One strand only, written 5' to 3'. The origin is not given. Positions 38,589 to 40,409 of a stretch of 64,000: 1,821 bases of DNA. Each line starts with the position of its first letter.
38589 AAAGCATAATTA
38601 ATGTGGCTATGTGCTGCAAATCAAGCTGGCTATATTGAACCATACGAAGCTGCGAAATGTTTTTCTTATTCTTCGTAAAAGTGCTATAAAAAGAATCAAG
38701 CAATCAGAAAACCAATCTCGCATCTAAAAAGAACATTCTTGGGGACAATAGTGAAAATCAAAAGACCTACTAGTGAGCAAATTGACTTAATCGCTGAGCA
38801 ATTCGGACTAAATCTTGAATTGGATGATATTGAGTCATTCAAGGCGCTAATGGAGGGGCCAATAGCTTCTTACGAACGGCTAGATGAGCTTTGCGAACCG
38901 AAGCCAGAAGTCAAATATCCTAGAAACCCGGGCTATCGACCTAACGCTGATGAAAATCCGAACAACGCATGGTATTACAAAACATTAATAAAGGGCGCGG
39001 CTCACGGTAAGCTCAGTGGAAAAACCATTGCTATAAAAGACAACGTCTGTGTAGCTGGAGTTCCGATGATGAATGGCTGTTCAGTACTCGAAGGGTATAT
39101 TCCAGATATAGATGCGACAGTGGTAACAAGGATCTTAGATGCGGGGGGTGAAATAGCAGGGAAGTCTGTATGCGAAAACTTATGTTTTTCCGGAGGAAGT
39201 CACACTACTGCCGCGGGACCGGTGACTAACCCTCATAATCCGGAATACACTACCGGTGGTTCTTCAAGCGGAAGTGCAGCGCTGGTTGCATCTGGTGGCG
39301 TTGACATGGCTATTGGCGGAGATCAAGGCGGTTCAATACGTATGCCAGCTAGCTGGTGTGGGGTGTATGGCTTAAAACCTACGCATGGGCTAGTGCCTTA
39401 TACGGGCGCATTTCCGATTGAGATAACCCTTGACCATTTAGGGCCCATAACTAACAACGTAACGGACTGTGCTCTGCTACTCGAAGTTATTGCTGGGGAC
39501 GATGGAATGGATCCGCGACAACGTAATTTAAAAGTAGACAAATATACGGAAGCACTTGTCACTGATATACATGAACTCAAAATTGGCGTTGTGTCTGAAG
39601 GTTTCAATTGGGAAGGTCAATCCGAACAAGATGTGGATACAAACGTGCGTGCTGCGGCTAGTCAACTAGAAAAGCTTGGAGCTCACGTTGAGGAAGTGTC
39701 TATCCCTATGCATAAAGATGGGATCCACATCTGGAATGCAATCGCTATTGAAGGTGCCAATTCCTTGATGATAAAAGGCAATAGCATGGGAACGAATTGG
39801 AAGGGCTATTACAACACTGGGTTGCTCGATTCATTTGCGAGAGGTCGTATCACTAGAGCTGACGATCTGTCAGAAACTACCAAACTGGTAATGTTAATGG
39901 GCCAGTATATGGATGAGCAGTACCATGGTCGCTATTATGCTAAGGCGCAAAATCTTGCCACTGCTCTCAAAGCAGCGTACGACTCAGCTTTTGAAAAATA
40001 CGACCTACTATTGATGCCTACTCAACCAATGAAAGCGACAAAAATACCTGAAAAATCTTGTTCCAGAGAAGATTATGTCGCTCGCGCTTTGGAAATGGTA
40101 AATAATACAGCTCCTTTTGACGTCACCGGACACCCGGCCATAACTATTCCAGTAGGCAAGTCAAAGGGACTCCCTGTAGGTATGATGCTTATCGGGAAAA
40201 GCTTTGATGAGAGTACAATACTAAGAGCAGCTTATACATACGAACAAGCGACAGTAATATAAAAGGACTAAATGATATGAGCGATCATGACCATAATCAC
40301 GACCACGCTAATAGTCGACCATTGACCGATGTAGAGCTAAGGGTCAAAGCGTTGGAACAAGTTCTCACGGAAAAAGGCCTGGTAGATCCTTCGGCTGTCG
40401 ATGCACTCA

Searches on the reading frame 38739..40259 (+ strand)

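Call 3: search_protein_families(library=pfam, proteins=[window:38739-40259:+], max_evalue=0.01)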
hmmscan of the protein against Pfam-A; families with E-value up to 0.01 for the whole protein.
window:38739-40259:+ (507 aa): 1 family
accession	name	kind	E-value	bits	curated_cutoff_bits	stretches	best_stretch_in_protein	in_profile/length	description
PF01425.27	Amidase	-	3.7e-100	336.5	27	1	81-495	36-445/445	Amidase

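Call 5: search_protein_families(library=ncbifam, proteins=[window:38739-40259:+], max_evalue=0.01)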
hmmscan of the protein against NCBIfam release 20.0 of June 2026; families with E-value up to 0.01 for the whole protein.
window:38739-40259:+ (507 aa): 26 families (the best 25 are shown)
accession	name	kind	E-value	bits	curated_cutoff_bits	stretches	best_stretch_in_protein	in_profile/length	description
NF005565.0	PRK07235.1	subfamily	3.6e-247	820.9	545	1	6-504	2-500/506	amidase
TIGR00132.1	gatA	equivalog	2.3e-92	310.2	481.1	1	82-505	50-464/466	Asp-tRNA(Asn)/Glu-tRNA(Gln) amidotransferase subunit GatA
NF004815.0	PRK06169.1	equivalog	5.7e-71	239.5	506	2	85-399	68-375/471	amidase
NF005688.0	PRK07488.1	equivalog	1.2e-67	228.9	532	1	85-503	68-464/474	indoleacetamide hydrolase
NF006631.0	PRK09201.1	equivalog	2.5e-62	211.1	461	2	82-311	62-290/466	AtzE family amidohydrolase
NF005450.0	PRK07042.1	equivalog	4.4e-61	206.8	458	2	84-327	64-301/464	amidase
TIGR02715.1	amido_AtzE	subfamily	7.1e-61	206.5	425.75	2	82-311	55-283/452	AtzE family amidohydrolase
NF006169.0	PRK08310.1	equivalog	1.1e-57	196.2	391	2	82-272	16-209/395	amidase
NF005899.0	PRK07869.1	equivalog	5.9e-55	186.9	418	2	87-326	69-302/471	amidase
NF005687.0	PRK07487.1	subfamily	5.1e-54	183.8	428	1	81-505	62-456/468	amidase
NF006006.0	PRK08137.1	equivalog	1.2e-52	179.4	534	2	85-322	94-336/529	amidase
NF005686.0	PRK07486.1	subfamily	3.9e-52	177.5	465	1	82-505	70-473/486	amidase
NF005460.0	PRK07056.1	subfamily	7.8e-50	170.1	447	1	86-504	68-452/457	amidase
NF004816.0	PRK06170.1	equivalog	8.6e-50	169.8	503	1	84-504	69-481/493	amidase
NF009119.0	PRK12470.1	equivalog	8.7e-49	166.8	498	2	91-320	72-293/462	amidase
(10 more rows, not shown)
